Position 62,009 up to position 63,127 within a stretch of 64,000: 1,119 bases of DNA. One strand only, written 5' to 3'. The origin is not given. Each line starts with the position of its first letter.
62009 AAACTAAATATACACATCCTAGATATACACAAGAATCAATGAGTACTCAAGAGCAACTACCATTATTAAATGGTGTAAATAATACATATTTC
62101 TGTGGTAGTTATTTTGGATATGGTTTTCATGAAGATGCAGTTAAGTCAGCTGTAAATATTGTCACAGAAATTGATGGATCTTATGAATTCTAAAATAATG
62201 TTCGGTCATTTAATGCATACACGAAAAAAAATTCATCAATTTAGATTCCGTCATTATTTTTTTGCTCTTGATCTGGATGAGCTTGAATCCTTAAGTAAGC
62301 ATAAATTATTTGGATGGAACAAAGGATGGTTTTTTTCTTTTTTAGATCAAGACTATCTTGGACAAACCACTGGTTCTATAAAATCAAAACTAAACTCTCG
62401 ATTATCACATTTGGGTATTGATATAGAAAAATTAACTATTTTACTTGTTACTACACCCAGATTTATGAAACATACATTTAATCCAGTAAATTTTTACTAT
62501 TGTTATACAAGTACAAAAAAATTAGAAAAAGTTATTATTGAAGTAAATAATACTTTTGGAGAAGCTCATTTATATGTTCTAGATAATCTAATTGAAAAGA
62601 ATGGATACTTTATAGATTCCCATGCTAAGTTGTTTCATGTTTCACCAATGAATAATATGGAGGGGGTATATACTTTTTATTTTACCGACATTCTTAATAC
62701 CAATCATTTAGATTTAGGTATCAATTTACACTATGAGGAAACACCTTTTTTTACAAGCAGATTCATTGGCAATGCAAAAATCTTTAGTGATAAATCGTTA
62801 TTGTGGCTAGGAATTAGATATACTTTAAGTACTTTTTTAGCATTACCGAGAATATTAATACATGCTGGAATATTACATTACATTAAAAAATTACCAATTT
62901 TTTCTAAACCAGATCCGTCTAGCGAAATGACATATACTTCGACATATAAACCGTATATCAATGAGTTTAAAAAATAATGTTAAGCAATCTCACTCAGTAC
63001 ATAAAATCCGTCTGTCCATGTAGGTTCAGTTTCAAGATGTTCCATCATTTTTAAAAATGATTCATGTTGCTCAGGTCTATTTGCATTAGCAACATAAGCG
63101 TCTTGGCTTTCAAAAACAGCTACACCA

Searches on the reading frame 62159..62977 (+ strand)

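Call 42: search_protein_families(library=pfam, proteins=[window:62159-62977:+], max_evalue=0.0001)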
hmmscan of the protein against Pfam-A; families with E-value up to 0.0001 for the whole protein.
window:62159-62977:+ (272 aa): 1 family
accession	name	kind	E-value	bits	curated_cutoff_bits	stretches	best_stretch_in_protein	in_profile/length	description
PF07103.16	DUF1365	-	3.1e-59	200.9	25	1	13-253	1-235/235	Protein of unknown function (DUF1365)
